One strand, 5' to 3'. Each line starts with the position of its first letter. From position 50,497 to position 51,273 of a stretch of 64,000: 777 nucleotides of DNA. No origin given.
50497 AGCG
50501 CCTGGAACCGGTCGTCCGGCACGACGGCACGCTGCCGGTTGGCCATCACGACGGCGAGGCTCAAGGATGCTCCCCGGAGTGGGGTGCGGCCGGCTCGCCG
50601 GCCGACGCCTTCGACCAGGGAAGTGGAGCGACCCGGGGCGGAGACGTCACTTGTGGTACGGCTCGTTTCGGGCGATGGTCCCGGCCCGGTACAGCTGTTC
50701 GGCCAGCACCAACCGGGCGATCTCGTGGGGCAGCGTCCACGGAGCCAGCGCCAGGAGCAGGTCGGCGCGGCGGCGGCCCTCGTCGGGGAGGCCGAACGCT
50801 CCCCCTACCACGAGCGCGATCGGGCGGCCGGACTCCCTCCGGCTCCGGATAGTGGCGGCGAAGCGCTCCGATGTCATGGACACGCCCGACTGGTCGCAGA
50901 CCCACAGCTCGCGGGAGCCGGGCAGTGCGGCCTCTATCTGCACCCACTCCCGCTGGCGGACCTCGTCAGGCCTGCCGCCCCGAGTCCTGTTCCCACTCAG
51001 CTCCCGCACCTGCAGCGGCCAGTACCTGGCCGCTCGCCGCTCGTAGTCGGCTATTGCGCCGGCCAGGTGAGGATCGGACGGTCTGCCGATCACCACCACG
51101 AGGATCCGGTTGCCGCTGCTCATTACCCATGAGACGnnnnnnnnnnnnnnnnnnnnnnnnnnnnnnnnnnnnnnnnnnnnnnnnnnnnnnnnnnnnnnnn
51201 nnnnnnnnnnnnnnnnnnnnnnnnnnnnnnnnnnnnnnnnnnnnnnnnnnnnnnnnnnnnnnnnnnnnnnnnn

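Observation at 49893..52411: Three consecutive, co-oriented rRNA methyltransferases that all target the ribosomal decoding centre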

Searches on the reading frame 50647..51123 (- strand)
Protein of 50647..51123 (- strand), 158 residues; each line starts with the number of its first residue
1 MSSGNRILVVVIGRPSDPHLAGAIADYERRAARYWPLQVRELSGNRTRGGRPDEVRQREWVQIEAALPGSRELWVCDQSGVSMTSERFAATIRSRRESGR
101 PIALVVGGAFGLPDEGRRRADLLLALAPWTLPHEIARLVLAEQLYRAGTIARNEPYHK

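Call 3: search_protein_families(library=pfam, proteins=[window:50647-51123:-], max_evalue=0.01)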
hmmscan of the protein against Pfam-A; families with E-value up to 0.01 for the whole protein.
window:50647-51123:- (158 aa): 1 family
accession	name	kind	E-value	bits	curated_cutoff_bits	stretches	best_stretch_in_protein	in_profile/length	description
PF02590.22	SPOUT_MTase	-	5.8e-37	127.5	27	1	6-157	2-154/154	Predicted SPOUT methyltransferase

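Call 4: search_protein_families(library=ncbifam, proteins=[window:50647-51123:-], max_evalue=0.01)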
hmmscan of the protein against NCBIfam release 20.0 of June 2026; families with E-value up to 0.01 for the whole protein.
window:50647-51123:- (158 aa): 9 families
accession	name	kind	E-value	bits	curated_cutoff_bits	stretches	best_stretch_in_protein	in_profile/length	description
NF000986.0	PRK00103.1-4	equivalog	5.6e-33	114.3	141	1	6-158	2-155/156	23S rRNA (pseudouridine(1915)-N(3))-methyltransferase RlmH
NF000989.0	PRK00103.2-3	equivalog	4.5e-27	95.1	169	1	37-158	39-159/160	23S rRNA (pseudouridine(1915)-N(3))-methyltransferase RlmH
NF000985.0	PRK00103.1-3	equivalog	1.1e-25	90.3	172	1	6-158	2-159/159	23S rRNA (pseudouridine(1915)-N(3))-methyltransferase RlmH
TIGR00246.1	tRNA_RlmH_YbeA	equivalog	2.1e-25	89.5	149.7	1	7-158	3-154/155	23S rRNA (pseudouridine(1915)-N(3))-methyltransferase RlmH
NF000991.0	PRK00103.2-5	equivalog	3.6e-22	78.9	216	1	35-158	37-159/160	23S rRNA (pseudouridine(1915)-N(3))-methyltransferase RlmH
NF000988.0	PRK00103.2-2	equivalog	4.8e-22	78.7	199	1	6-158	2-155/156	23S rRNA (pseudouridine(1915)-N(3))-methyltransferase RlmH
NF000990.0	PRK00103.2-4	equivalog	4e-21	75.6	207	1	7-157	3-155/157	23S rRNA (pseudouridine(1915)-N(3))-methyltransferase RlmH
NF000984.0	PRK00103.1-1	equivalog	2e-20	73.2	242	1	8-158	4-155/156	23S rRNA (pseudouridine(1915)-N(3))-methyltransferase RlmH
NF000987.0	PRK00103.2-1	equivalog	1e-10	42.2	210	1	85-158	83-151/151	23S rRNA (pseudouridine(1915)-N(3))-methyltransferase RlmH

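Call 29: find_homologous_proteins(query=window:50647-51123:-, max_evalue=0.00001)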
Query window:50647-51123:- (158 aa): 6814 proteins with E <= 0.00001 among 7211 candidates; the best 120 are listed.
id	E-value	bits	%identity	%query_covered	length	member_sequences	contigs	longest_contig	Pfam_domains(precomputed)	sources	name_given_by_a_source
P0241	9.5e-99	346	100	100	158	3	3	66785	PF02590.23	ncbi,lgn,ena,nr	ncbi:MAG: 23S rRNA (pseudouridine(1915)-N(3))-methyltransferase RlmH [Actinomycetota bacterium]|nr:2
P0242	5.3e-68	246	72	100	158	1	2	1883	PF02590.23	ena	-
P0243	3.1e-67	243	71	100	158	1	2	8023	PF02590.23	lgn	-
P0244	9.6e-51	190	60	97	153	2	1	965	PF02590.23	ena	-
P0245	1.3e-50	189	60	97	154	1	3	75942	PF02590.23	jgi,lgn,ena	jgi:23S rRNA (pseudouridine1915-N3)-methyltransferase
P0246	3.0e-50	188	59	97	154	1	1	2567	PF02590.23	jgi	jgi:23S rRNA (pseudouridine1915-N3)-methyltransferase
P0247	4.6e-50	187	58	97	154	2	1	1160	PF02590.23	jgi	-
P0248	7.2e-50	187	59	97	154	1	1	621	PF02590.23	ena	-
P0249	9.6e-50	186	58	97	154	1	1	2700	PF02590.23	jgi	jgi:23S rRNA (pseudouridine1915-N3)-methyltransferase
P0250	1.3e-49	186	57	97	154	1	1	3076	PF02590.23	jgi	jgi:23S rRNA (pseudouridine1915-N3)-methyltransferase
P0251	1.8e-49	185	58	97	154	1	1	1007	PF02590.23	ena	-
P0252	2.2e-49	185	57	96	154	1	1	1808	PF02590.23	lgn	-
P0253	2.4e-49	185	58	97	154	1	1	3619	PF02590.23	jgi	jgi:23S rRNA (pseudouridine1915-N3)-methyltransferase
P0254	2.5e-49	185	58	97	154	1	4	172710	PF02590.23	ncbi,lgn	-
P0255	4.2e-49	184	58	97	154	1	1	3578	PF02590.23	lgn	-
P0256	4.8e-49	184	57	95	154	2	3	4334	PF02590.23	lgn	-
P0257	6.5e-49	184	58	96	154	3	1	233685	PF02590.23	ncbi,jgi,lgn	ncbi:MAG TPA: 23S rRNA (pseudouridine(1915)-N(3))-methyltransferase RlmH [Gemmatimonadaceae bacteriu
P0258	7.6e-49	183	59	97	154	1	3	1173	PF02590.23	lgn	-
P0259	7.9e-49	183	59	95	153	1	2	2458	PF02590.23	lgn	-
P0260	8.1e-49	183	59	96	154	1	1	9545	PF02590.23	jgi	jgi:23S rRNA (pseudouridine1915-N3)-methyltransferase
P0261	8.6e-49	183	58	92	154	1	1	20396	PF02590.23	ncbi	ncbi:MAG: 23S rRNA (pseudouridine(1915)-N(3))-methyltransferase RlmH [Gemmatimonadaceae bacterium]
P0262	8.8e-49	183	59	97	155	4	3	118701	PF02590.23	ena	-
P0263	1.0e-48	183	59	97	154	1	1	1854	PF02590.23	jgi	jgi:23S rRNA (pseudouridine1915-N3)-methyltransferase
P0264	1.2e-48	183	58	97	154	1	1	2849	PF02590.23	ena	-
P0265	1.3e-48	183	59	96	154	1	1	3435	PF02590.23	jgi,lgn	jgi:23S rRNA (pseudouridine1915-N3)-methyltransferase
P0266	1.3e-48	183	58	92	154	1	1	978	PF02590.23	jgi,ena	-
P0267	1.4e-48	183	59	95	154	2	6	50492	PF02590.23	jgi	jgi:23S rRNA (pseudouridine1915-N3)-methyltransferase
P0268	1.4e-48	183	58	97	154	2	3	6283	PF02590.23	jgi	-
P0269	1.5e-48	183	59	97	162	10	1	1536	PF02590.23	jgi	-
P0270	1.5e-48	182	57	97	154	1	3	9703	PF02590.23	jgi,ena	jgi:23S rRNA (pseudouridine1915-N3)-methyltransferase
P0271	1.6e-48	182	57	97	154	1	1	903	PF02590.23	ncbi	-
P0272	1.7e-48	182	59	97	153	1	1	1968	PF02590.23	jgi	jgi:23S rRNA (pseudouridine1915-N3)-methyltransferase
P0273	1.8e-48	182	57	97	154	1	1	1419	PF02590.23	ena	-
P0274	1.9e-48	182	56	97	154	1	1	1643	PF02590.23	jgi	jgi:23S rRNA (pseudouridine1915-N3)-methyltransferase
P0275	2.2e-48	182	58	97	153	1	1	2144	PF02590.23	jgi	jgi:23S rRNA (pseudouridine1915-N3)-methyltransferase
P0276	2.2e-48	182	58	97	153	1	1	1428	PF02590.23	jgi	jgi:23S rRNA (pseudouridine1915-N3)-methyltransferase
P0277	2.7e-48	182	58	97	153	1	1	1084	PF02590.23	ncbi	-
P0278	2.9e-48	182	57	96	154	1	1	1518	PF02590.23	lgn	-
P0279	3.0e-48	181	57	96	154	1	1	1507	PF02590.23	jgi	jgi:23S rRNA (pseudouridine1915-N3)-methyltransferase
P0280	3.1e-48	181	57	96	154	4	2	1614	PF02590.23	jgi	jgi:23S rRNA (pseudouridine1915-N3)-methyltransferase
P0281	3.3e-48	181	57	97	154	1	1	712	PF02590.23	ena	-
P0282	3.4e-48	181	57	97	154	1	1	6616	PF02590.23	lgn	-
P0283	3.4e-48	181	58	92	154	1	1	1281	PF02590.23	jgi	jgi:23S rRNA (pseudouridine1915-N3)-methyltransferase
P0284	3.6e-48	181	57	97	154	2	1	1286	PF02590.23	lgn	-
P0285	4.0e-48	181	57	97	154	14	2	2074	PF02590.23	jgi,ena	jgi:23S rRNA (pseudouridine1915-N3)-methyltransferase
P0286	4.5e-48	181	58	96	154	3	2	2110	PF02590.23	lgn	-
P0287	5.1e-48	181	58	97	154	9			PF02590.23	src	-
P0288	5.2e-48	181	59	97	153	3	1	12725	PF02590.23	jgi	jgi:23S rRNA (pseudouridine1915-N3)-methyltransferase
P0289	5.3e-48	181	58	97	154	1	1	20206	PF02590.23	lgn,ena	-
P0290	5.4e-48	181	55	97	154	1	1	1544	PF02590.23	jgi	jgi:23S rRNA (pseudouridine1915-N3)-methyltransferase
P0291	5.6e-48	181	56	97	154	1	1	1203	PF02590.23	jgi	-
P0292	5.9e-48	181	57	97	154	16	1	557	PF02590.23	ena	-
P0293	6.2e-48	180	57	97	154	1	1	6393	PF02590.23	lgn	-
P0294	7.0e-48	180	58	97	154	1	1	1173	PF02590.23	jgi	jgi:23S rRNA (pseudouridine1915-N3)-methyltransferase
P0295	7.4e-48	180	58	96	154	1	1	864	PF02590.23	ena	-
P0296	7.7e-48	180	55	97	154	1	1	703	PF02590.23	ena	-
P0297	8.0e-48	180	58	97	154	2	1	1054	PF02590.23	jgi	jgi:23S rRNA (pseudouridine1915-N3)-methyltransferase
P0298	9.1e-48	180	58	97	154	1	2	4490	PF02590.23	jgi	jgi:23S rRNA (pseudouridine1915-N3)-methyltransferase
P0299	9.7e-48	180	59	97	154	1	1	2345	PF02590.23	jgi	jgi:23S rRNA (pseudouridine1915-N3)-methyltransferase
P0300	1.0e-47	180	56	97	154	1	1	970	PF02590.23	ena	-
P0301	1.1e-47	180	56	97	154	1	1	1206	PF02590.23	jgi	jgi:23S rRNA (pseudouridine1915-N3)-methyltransferase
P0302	1.2e-47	179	58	97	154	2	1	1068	PF02590.23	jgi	jgi:23S rRNA (pseudouridine1915-N3)-methyltransferase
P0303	1.3e-47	179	56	97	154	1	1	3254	PF02590.23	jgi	jgi:23S rRNA (pseudouridine1915-N3)-methyltransferase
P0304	1.3e-47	179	56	96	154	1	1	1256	PF02590.23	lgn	-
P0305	1.3e-47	179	59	97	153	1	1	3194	PF02590.23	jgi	jgi:23S rRNA (pseudouridine1915-N3)-methyltransferase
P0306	1.6e-47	179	56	97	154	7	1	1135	PF02590.23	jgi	jgi:23S rRNA (pseudouridine1915-N3)-methyltransferase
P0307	1.8e-47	179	56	96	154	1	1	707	PF02590.23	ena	-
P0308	1.8e-47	179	57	97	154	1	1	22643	PF02590.23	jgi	jgi:23S rRNA (pseudouridine1915-N3)-methyltransferase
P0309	1.9e-47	179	58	97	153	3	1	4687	PF02590.23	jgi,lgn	jgi:23S rRNA (pseudouridine1915-N3)-methyltransferase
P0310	2.0e-47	179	58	97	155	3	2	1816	PF02590.23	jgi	jgi:23S rRNA (pseudouridine1915-N3)-methyltransferase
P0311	2.0e-47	179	59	97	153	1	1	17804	PF02590.23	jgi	jgi:23S rRNA (pseudouridine1915-N3)-methyltransferase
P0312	2.0e-47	179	56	97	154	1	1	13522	PF02590.23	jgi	jgi:23S rRNA (pseudouridine1915-N3)-methyltransferase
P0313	2.1e-47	179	58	97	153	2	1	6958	PF02590.23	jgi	jgi:23S rRNA (pseudouridine1915-N3)-methyltransferase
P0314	2.1e-47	179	56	97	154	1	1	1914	PF02590.23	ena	-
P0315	2.1e-47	179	57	97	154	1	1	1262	PF02590.23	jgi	jgi:23S rRNA (pseudouridine1915-N3)-methyltransferase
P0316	2.2e-47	179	57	97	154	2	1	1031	PF02590.23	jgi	jgi:23S rRNA (pseudouridine1915-N3)-methyltransferase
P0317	2.3e-47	179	57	95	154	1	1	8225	PF02590.23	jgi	jgi:23S rRNA (pseudouridine1915-N3)-methyltransferase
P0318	2.3e-47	179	58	97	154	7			PF02590.23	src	-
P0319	2.3e-47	179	56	97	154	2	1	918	PF02590.23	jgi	jgi:23S rRNA (pseudouridine1915-N3)-methyltransferase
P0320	2.3e-47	179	56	96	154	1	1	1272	PF02590.23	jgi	jgi:23S rRNA (pseudouridine1915-N3)-methyltransferase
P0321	2.4e-47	179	59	97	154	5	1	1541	PF02590.23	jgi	jgi:23S rRNA (pseudouridine1915-N3)-methyltransferase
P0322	2.5e-47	179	58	97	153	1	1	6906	PF02590.23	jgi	jgi:23S rRNA (pseudouridine1915-N3)-methyltransferase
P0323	2.5e-47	178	56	97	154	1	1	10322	PF02590.23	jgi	jgi:23S rRNA (pseudouridine1915-N3)-methyltransferase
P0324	2.6e-47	178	56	97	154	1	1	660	PF02590.23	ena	-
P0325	2.6e-47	178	56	97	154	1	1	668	PF02590.23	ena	-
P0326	2.7e-47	178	57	97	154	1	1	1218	PF02590.23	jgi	jgi:23S rRNA (pseudouridine1915-N3)-methyltransferase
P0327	2.8e-47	178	55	97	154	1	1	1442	PF02590.23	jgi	jgi:23S rRNA (pseudouridine1915-N3)-methyltransferase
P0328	2.8e-47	178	56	97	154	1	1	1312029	PF02590.23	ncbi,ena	-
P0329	2.8e-47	178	58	97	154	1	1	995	PF02590.23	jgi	jgi:23S rRNA (pseudouridine1915-N3)-methyltransferase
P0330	2.8e-47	178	55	97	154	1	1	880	PF02590.23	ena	-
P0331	2.9e-47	178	56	97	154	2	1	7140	PF02590.23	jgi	jgi:23S rRNA (pseudouridine1915-N3)-methyltransferase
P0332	2.9e-47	178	57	97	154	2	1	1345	PF02590.23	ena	-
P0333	2.9e-47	178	57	97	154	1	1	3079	PF02590.23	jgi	jgi:23S rRNA (pseudouridine1915-N3)-methyltransferase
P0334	3.0e-47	178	58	97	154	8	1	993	PF02590.23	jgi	-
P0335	3.0e-47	178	56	97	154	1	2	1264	PF02590.23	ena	-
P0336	3.1e-47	178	57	97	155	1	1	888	PF02590.23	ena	-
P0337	3.1e-47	178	57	96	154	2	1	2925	PF02590.23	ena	-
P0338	3.1e-47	178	57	97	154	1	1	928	PF02590.23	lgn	-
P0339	3.3e-47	178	56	97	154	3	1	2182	PF02590.23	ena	-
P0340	3.4e-47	178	58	97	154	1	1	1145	PF02590.23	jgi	-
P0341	3.5e-47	178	58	97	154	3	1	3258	PF02590.23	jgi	jgi:23S rRNA (pseudouridine1915-N3)-methyltransferase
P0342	3.5e-47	178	59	97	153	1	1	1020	PF02590.23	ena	-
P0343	3.5e-47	178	57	95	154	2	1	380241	PF02590.23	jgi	jgi:23S rRNA (pseudouridine1915-N3)-methyltransferase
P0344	3.5e-47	178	57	97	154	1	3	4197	PF02590.23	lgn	-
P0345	3.5e-47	178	56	97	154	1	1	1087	PF02590.23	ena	-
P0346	3.6e-47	178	57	97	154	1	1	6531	PF02590.23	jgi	jgi:23S rRNA (pseudouridine1915-N3)-methyltransferase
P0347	3.7e-47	178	58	97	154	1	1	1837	PF02590.23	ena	-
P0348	3.8e-47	178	59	97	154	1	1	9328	PF02590.23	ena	-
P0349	3.9e-47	178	58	97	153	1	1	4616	PF02590.23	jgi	jgi:23S rRNA (pseudouridine1915-N3)-methyltransferase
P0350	4.1e-47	178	58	97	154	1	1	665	PF02590.23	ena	-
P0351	4.1e-47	178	57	97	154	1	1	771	PF02590.23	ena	-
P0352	4.1e-47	178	58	97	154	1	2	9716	PF02590.23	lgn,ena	-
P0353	4.3e-47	178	57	97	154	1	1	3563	PF02590.23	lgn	-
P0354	4.3e-47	178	57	97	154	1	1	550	PF02590.23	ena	-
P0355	4.4e-47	178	56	97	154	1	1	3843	PF02590.23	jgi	jgi:23S rRNA (pseudouridine1915-N3)-methyltransferase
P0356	4.5e-47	178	58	97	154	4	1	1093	PF02590.23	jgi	jgi:23S rRNA (pseudouridine1915-N3)-methyltransferase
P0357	4.7e-47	178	57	97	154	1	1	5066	PF02590.23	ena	-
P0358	5.3e-47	177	58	97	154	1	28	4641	PF02590.23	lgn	-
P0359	5.4e-47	177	58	97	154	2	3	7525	PF02590.23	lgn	-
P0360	5.7e-47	177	56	96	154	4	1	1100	PF02590.23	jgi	jgi:23S rRNA (pseudouridine1915-N3)-methyltransferase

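Call 30: find_encoding_contigs(protein=P0312, flank=10000, max_places=2)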
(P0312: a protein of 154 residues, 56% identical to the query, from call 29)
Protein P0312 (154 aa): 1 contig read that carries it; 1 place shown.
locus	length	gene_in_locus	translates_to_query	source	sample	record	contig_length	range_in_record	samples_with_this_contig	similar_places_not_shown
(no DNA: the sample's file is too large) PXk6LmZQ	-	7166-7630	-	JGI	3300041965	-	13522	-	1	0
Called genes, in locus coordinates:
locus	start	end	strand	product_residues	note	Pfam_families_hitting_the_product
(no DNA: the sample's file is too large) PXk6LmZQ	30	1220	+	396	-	PF03331:LpxC, PF22817:ApeP-like (faint), PF07977:FabA, PF22818:ApeI-like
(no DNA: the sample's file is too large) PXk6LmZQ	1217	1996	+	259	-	PF25084:LbH_EIF2B (faint), PF25087:GMPPB_C (faint), PF00132:Hexapep, PF13720:Acetyltransf_11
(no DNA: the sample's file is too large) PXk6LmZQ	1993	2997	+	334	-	PF01408:GFO_IDH_MocA, PF22725:GFO_IDH_MocA_C3, PF02894:GFO_IDH_MocA_C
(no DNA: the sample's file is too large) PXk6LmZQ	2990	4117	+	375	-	PF02684:LpxB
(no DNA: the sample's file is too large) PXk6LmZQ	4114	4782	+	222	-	PF04028:DUF374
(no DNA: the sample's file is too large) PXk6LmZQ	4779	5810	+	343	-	PF02606:LpxK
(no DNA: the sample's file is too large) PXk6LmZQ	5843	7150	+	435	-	PF02812:ELFV_dehydrog_N, PF00208:ELFV_dehydrog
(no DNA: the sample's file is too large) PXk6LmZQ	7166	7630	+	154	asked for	PF02590:SPOUT_MTase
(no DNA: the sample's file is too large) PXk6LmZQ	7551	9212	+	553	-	PF10079:Rossmann-like_BshC, PF24850:CC_BshC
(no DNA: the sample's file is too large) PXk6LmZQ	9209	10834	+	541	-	PF03023:MurJ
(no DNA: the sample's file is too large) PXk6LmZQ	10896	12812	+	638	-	PF01541:GIY-YIG, PF27096:UvrC_M, PF02151:UVR (weak), PF22920:UvrC_RNaseH, PF08459:UvrC_RNaseH_dom, PF00633:HHH (faint), PF14520:HHH_5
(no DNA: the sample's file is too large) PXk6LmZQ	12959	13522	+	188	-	?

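Call 31: find_encoding_contigs(protein=P0245, flank=6000, max_places=2)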
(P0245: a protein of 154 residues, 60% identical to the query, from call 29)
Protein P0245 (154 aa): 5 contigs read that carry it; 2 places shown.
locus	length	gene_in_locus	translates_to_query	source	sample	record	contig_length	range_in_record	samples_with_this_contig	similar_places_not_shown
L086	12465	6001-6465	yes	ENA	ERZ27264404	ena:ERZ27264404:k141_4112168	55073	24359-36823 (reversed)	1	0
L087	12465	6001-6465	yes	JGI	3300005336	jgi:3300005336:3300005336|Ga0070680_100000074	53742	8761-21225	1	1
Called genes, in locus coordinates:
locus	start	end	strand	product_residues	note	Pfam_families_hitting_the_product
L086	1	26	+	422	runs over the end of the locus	PF03331:LpxC, PF07977:FabA, PF22817:ApeP-like (faint), PF22818:ApeI-like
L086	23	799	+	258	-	-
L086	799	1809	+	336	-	PF01408:GFO_IDH_MocA, PF22725:GFO_IDH_MocA_C3, PF02894:GFO_IDH_MocA_C (weak)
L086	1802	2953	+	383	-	PF02684:LpxB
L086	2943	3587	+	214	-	PF04028:DUF374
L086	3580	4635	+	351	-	PF02606:LpxK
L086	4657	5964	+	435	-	PF02812:ELFV_dehydrog_N, PF00208:ELFV_dehydrog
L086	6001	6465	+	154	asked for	PF02590:SPOUT_MTase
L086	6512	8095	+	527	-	PF10079:Rossmann-like_BshC, PF24850:CC_BshC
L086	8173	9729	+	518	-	PF03023:MurJ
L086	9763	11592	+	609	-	PF01541:GIY-YIG, PF27096:UvrC_M, PF02151:UVR (weak), PF22920:UvrC_RNaseH, PF12826:HHH_2 (faint), PF08459:UvrC_RNaseH_dom, PF14520:HHH_5, PF00633:HHH (weak)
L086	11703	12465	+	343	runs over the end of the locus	PF00291:PALP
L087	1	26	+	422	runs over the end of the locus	PF03331:LpxC, PF07977:FabA, PF22817:ApeP-like (faint), PF22818:ApeI-like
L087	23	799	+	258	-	-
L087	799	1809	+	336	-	PF01408:GFO_IDH_MocA, PF22725:GFO_IDH_MocA_C3, PF02894:GFO_IDH_MocA_C (weak)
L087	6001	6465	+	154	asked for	PF02590:SPOUT_MTase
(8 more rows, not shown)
